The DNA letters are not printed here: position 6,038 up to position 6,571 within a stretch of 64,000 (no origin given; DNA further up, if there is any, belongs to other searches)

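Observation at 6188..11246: Tandem array of eleven paralogous small acidic lipoproteins with an invariant lipobox-Cys + CxC + C + C signature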

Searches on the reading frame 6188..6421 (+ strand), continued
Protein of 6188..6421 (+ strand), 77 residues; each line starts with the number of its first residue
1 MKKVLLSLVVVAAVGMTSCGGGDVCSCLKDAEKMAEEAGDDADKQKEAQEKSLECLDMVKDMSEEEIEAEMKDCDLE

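Call 44: search_protein_families(library=ncbifam, max_evalue=0.1, proteins=[P0048, P0079, P0070, P0110, P0047, P0075, P0053, P0077, P0088, P0141])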
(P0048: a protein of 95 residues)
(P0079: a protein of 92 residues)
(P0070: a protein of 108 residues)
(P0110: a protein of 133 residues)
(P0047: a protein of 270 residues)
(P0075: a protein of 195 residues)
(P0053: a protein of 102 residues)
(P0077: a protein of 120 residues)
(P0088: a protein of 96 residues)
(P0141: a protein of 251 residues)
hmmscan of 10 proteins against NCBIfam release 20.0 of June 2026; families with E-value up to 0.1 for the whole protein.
P0048 (95 aa): 3 families
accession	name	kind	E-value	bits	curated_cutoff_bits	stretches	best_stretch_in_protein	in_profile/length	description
NF033729.0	borfam54_2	equivalog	0.0009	19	30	1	3-85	10-94/226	complement regulator-acquiring protein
NF050142.1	PG1828_fam_lipo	equivalog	0.00095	19.9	50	1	1-44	1-44/59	PG1828 family lipoprotein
TIGR01908.1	cas_CXXC_CXXC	equivalog_domain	0.0013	18.2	19.4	1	38-93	234-291/308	type I-B CRISPR-associated protein Cas8b1/Cst1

P0079 (92 aa): 5 families
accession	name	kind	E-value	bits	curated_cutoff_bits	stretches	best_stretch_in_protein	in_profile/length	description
NF047408.1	SA0632_fam_LP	equivalog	0.0061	16.2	70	1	1-27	1-28/68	SA0632 family lipoprotein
NF041428.1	TrsH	subfamily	0.0098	16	150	1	1-70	1-73/149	TrsH/TraH family protein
NF046038.1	NGK_0946_fam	subfamily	0.03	14.8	45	1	1-23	1-23/102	NGK_0946 family protein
NF053772.1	BSAP5b_fam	equivalog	0.043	13.1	380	1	1-75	1-76/418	BSAP5b family pore-forming toxin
NF008745.0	PRK11778.1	equivalog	0.044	12.9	259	1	7-80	19-92/345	protease SohB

P0070 (108 aa): 1 family
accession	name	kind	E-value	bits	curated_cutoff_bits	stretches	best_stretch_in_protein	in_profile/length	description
NF047408.1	SA0632_fam_LP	equivalog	0.011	15.3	70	1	6-67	3-64/68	SA0632 family lipoprotein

P0110 (133 aa): 0 families

P0047 (270 aa): 2 families
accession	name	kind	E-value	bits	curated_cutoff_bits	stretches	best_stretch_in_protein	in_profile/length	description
NF006461.0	PRK08850.1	equivalog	0.0066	15.1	633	1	24-93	218-284/405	FAD-dependent 2-octaprenylphenol hydroxylase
TIGR01275.1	ACC_deam_rel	subfamily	0.086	12.1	289.4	0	146-198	224-276/321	pyridoxal phosphate-dependent enzymes, D-cysteine desulfhydrase family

P0075 (195 aa): 0 families

P0053 (102 aa): 3 families
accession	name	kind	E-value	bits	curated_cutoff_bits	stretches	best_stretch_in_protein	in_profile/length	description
NF041382.1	Trx_VPGUxxT_one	exception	0.0077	15.6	350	1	29-97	272-339/349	VPGUxxT family thioredoxin-like (seleno)protein, type 1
TIGR03167.1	tRNA_sel_U_synt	equivalog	0.024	14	219.75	1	19-87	208-276/311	tRNA 2-selenouridine(34) synthase MnmH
NF050142.1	PG1828_fam_lipo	equivalog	0.03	15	50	1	1-20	1-20/59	PG1828 family lipoprotein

P0077 (120 aa): 7 families
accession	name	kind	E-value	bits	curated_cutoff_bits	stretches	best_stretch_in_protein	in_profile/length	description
NF033593.1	transpos_ISNCY_1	equivalog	0.029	13.1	325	1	34-116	193-269/444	ISNCY family transposase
TIGR02747.1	TraV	equivalog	0.043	14.5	44.75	1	4-79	4-80/145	type IV conjugative transfer system lipoprotein TraV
TIGR03779.1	Bac_Flav_CT_M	equivalog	0.057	12.6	172.45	1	36-113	95-172/410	conjugative transposon protein TraM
NF033885.1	conj_TraP_IncI1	equivalog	0.077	12.7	135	1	8-111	25-124/217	conjugal transfer protein TraP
NF004868.0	PRK06224.1-5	subfamily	0.091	11.8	193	0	19-50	95-126/260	citryl-CoA lyase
NF003227.0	PRK04195.1-2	equivalog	0.098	11.3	502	0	30-97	389-467/487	replication factor C large subunit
NF010293.0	PRK13733.1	subfamily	0.099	13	150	0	2-99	2-100/171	F-type conjugal transfer protein TraV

P0088 (96 aa): 5 families
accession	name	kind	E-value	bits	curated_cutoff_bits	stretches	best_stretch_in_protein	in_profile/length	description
NF050142.1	PG1828_fam_lipo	equivalog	4.9e-07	30.4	50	1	1-45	1-44/59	PG1828 family lipoprotein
NF058647.1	lipo_LytA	equivalog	0.011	16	110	1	1-35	1-34/107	acidic lipoprotein LytA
NF053689.1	BamJ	equivalog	0.011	16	100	1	1-65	1-67/184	BamJ family beta-barrel-assembly machinery protein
NF053532.1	lipo_SCO4651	subfamily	0.011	15.4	65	1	4-52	4-55/277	SCO4651 family lipoprotein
NF053772.1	BSAP5b_fam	equivalog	0.029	13.7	380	1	1-76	1-70/418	BSAP5b family pore-forming toxin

P0141 (251 aa): 0 families

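Call 54: find_homologous_proteins(query=A4, max_evalue=0.001)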
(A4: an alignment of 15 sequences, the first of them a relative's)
Query A4 (15 sequences) (95 aa, profile of the alignment): 88 proteins with E <= 0.001 among 8000 candidates.
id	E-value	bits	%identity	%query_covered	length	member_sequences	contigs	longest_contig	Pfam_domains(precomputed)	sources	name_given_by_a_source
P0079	4.7e-28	115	56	99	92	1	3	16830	-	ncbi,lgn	-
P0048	2.1e-26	110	100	100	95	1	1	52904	-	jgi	jgi:CRISPR-associated protein Cas8b1/Cst1 subtype I-B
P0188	8.3e-26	108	56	99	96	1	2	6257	-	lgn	-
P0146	2.2e-25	106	45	100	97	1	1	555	-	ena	-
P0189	3.6e-25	106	54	99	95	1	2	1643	-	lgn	-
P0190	5.2e-25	105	59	100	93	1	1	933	-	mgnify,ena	mgnify:CR=1 FL=1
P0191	5.8e-25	105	55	97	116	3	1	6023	-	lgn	-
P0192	5.8e-25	105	69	74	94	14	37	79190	-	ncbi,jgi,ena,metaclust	jgi:hypothetical protein|metaclust:\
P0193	1.0e-24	104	57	100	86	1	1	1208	-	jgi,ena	jgi:hypothetical protein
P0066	1.1e-24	104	38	96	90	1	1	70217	-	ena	-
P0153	1.4e-24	104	44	99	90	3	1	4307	-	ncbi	-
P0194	2.5e-24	103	57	100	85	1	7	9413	-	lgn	-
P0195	3.1e-24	103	63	68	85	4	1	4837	-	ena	-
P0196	3.2e-24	103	69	74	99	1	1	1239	-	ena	-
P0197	5.9e-24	102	54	100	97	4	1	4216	-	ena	-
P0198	6.1e-24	102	45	99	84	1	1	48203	-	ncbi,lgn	ncbi:MAG: hypothetical protein R2799_12695 [Crocinitomicaceae bacterium]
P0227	2.8e-21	93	46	100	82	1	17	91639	-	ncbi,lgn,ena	-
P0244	2.2e-17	81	50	99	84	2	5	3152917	-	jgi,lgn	jgi:hypothetical protein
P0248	5.9e-15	73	29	99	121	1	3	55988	-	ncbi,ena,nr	ncbi:MAG: hypothetical protein KDC84_07925 [Crocinitomicaceae bacterium]|nr:hypothetical protein [Cr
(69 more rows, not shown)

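Call 55: find_encoding_contigs(protein=P0244, flank=6000, max_places=1)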
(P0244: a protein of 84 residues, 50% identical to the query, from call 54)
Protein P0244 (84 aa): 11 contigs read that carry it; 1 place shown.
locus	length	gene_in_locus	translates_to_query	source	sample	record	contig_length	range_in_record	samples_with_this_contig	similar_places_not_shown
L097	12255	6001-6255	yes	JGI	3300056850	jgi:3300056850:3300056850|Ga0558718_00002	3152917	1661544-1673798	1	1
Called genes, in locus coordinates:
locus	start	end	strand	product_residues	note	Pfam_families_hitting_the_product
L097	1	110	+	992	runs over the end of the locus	PF00133:tRNA-synt_1, PF09334:tRNA-synt_1g, PF13603:tRNA-synt_1_2, PF08264:Anticodon_1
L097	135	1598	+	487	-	PF18962:Por_Secre_tail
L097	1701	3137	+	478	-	PF18962:Por_Secre_tail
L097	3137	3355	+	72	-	PF07866:DUF1653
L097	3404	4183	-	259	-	PF00795:CN_hydrolase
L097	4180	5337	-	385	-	PF00155:Aminotran_1_2, PF00266:Aminotran_5 (weak), PF01053:Cys_Met_Meta_PP, PF01041:DegT_DnrJ_EryC1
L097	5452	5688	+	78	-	-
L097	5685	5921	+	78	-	-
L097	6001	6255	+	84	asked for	-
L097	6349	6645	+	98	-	-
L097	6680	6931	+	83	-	-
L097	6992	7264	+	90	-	-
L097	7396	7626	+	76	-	-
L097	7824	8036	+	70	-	-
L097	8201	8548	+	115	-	-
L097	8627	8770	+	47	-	-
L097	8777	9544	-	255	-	PF13085:Fer2_3, PF12838:Fer4_7, PF13183:Fer4_8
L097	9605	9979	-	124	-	PF05635:23S_rRNA_IVP, PF22296:bAvd (weak)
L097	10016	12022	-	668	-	PF00890:FAD_binding_2, PF01266:DAO (faint), PF07992:Pyr_redox_2 (faint), PF02910:Succ_DH_flav_C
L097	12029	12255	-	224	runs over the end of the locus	PF01127:Sdh_cyt (faint)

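Call 56: find_encoding_contigs(protein=P0198, flank=6000, max_places=1)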
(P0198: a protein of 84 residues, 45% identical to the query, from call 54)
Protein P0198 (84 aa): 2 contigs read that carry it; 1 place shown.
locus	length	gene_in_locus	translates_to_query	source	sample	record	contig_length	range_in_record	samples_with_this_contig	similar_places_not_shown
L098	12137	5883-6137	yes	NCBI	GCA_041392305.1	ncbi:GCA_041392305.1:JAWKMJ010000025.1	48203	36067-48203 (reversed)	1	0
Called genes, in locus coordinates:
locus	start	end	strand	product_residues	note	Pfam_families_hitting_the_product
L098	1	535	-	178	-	PF03321:GH3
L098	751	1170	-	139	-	PF00334:NDK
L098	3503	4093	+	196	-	PF17900:Peptidase_M1_N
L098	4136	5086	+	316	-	PF01433:Peptidase_M1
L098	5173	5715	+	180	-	-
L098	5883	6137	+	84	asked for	-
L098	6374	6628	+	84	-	-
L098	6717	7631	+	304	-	-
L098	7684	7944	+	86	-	-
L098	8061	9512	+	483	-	PF13472:Lipase_GDSL_2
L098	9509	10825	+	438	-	PF13472:Lipase_GDSL_2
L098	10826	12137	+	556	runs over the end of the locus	PF03062:MBOAT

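Call 57: find_encoding_contigs(protein=P0192, flank=6000, max_places=1)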
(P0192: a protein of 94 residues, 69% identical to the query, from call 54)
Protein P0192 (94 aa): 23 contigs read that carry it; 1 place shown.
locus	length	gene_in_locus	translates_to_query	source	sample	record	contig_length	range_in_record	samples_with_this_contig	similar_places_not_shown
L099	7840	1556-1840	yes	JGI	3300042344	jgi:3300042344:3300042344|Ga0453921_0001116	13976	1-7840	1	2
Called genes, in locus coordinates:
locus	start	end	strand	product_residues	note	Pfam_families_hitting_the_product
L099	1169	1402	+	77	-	-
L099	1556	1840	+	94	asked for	-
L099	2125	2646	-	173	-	PF18962:Por_Secre_tail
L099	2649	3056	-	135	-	-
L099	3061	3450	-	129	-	-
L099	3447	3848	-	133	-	-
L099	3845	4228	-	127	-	-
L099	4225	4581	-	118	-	-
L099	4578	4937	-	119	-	-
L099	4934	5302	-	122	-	-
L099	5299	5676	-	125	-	-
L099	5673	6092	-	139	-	-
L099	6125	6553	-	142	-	-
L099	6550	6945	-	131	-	-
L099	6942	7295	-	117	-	-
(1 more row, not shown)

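Call 58: find_encoding_contigs(protein=P0227, flank=6000, max_places=1)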
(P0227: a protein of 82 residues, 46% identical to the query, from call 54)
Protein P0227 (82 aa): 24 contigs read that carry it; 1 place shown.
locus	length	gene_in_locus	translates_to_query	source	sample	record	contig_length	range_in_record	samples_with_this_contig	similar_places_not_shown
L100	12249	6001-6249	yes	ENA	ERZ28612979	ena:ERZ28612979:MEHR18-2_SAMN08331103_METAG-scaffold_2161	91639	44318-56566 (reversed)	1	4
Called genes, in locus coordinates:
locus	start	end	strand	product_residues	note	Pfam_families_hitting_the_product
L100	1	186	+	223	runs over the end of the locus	PF02630:SCO1-SenC (faint)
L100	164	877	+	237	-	PF02630:SCO1-SenC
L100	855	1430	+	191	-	PF04238:DUF420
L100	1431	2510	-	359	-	PF13439:Glyco_transf_4, PF00534:Glycos_transf_1, PF13692:Glyco_trans_1_4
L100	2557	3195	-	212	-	PF00753:Lactamase_B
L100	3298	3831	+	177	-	-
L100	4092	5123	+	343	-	PF00106:adh_short (weak), PF01073:3Beta_HSD, PF01370:Epimerase, PF02719:Polysacc_synt_2, PF04321:RmlD_sub_bind, PF07993:NAD_binding_4 (faint), PF08659:KR (weak), PF16363:GDP_Man_Dehyd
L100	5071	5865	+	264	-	-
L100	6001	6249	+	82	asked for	-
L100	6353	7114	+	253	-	PF18962:Por_Secre_tail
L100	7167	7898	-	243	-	PF02348:CTP_transf_3, PF12804:NTP_transf_3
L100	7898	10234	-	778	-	PF13620:CarboxypepD_reg (faint), PF13715:CarbopepD_reg_2 (weak), PF07715:Plug, PF00593:TonB_dep_Rec_b-barrel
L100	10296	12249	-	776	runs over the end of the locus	PF13715:CarbopepD_reg_2 (weak), PF07715:Plug, PF00593:TonB_dep_Rec_b-barrel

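Call 61: search_protein_families(library=pfam, max_evalue=0.01, proteins=[L015:4561-5148:+, L100:5071-5865:+, L013:5206-5889:+, L015:4029-4556:+, L098:5173-5715:+, L007:5629-6177:+, L100:3298-3831:+])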
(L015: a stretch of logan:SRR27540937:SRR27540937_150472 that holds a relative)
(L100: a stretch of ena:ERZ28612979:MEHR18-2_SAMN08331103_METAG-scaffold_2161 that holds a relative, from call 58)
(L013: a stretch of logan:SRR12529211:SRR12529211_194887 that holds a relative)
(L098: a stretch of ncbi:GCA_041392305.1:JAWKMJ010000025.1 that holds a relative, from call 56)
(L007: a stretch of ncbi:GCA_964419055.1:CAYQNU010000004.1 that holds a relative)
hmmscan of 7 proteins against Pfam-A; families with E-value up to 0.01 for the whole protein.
L015:4561-5148:+ (195 aa): 0 families

L100:5071-5865:+ (264 aa): 0 families

L013:5206-5889:+ (227 aa): 1 family
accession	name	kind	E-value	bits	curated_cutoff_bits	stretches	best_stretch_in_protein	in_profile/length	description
PF13568.12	OMP_b-brl_2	-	6.3e-13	49.6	27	1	32-204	3-174/175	Outer membrane protein beta-barrel domain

L015:4029-4556:+ (175 aa): 1 family
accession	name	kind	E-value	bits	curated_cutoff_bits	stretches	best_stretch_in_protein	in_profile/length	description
PF00355.32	Rieske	-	0.0011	19.3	20.3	1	92-160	23-87/88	Rieske [2Fe-2S] domain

L098:5173-5715:+ (180 aa): 0 families

L007:5629-6177:+ (182 aa): 0 families

L100:3298-3831:+ (177 aa): 0 families

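Call 70: find_related_loci(query=P0192, collection=viral_contigs, flank=5000)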
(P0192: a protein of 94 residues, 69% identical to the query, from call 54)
Query P0192 (94 aa) in viral_contigs; peptide patterns used: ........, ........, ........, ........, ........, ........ (x = any residue, [..] = any of these).
10 stretches matched a pattern, but none encodes a relative of the query by tblastn (E <= 1e-3).
